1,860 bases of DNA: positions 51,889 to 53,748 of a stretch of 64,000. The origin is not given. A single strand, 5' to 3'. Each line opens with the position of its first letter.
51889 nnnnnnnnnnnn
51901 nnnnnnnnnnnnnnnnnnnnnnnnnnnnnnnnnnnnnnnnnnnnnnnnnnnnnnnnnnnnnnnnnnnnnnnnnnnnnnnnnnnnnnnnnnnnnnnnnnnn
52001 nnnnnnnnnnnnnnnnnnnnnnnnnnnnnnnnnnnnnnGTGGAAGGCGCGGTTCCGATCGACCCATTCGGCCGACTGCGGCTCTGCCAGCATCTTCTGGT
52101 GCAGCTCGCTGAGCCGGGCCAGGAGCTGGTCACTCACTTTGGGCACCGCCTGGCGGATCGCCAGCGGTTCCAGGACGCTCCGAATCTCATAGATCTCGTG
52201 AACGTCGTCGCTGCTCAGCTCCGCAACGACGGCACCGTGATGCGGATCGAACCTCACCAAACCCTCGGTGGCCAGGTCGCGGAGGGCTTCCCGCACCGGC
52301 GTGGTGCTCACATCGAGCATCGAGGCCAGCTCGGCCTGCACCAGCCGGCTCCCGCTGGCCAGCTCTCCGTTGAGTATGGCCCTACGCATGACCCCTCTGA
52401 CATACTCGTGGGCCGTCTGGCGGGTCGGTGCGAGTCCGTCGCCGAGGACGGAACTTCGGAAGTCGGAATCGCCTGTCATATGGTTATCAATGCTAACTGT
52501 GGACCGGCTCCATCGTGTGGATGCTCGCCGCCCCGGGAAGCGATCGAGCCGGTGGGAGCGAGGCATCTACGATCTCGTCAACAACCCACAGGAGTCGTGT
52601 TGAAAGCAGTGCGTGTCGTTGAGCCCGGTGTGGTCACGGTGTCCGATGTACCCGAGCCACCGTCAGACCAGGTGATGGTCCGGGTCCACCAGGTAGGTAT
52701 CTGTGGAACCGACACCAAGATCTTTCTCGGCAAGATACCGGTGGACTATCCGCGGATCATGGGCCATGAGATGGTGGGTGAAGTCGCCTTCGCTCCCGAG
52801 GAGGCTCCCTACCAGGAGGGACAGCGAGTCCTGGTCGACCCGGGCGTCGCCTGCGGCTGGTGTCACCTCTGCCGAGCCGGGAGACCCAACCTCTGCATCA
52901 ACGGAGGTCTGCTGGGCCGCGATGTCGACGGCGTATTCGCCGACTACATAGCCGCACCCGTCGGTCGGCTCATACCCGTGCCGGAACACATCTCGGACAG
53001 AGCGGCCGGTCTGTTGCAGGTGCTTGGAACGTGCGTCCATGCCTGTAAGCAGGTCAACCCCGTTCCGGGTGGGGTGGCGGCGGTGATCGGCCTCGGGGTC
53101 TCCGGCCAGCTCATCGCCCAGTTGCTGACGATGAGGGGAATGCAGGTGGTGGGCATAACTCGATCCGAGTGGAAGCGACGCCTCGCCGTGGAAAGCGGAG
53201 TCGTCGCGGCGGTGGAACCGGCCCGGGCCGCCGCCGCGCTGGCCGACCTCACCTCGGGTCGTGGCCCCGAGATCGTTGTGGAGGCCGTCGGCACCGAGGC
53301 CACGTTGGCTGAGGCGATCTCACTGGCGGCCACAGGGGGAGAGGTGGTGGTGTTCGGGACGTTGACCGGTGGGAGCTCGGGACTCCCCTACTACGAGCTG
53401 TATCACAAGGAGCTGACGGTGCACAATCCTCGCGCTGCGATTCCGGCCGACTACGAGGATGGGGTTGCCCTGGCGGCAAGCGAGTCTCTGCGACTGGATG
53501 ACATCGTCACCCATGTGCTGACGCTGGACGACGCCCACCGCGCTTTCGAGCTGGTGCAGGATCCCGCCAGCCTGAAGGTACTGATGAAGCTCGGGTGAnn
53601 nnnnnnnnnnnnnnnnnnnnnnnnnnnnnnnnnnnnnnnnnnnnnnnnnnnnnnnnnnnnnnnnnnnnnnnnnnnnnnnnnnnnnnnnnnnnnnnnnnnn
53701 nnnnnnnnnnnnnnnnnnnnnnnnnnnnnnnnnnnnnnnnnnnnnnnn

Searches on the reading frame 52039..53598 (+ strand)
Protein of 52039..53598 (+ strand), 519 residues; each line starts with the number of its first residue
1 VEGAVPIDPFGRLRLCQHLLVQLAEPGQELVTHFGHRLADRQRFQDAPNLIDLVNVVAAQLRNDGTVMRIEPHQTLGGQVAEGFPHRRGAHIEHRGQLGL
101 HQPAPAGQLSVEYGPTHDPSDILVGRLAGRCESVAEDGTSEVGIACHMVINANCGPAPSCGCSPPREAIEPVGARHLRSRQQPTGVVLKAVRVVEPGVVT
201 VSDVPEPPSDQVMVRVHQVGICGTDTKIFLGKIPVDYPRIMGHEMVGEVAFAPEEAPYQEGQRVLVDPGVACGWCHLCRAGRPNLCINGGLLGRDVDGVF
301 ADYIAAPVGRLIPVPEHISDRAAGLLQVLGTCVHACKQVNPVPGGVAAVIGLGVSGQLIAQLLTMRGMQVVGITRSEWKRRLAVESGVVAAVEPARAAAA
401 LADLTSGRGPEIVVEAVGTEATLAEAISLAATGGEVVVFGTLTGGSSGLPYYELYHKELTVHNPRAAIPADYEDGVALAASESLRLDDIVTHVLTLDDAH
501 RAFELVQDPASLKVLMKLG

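Call 33: search_protein_families(library=pfam, max_evalue=0.001, proteins=[window:52039-53598:+])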
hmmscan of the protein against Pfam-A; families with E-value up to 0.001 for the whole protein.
window:52039-53598:+ (519 aa): 4 families
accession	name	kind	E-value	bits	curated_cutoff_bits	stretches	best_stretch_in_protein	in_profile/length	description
PF08240.17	ADH_N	-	4.2e-25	88.5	23.5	1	209-316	2-104/104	Alcohol dehydrogenase GroES-like domain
PF00107.32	ADH_zinc_N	-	4.2e-19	69.2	31.8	1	356-475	3-123/129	Zinc-binding dehydrogenase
PF16912.11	Glu_dehyd_C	-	6.3e-06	26.2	34.9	1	346-508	33-203/211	Glucose dehydrogenase C-terminus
PF03446.21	NAD_binding_2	-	0.00023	21.7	21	1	348-426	3-72/161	NAD binding domain of 6-phosphogluconate dehydrogenase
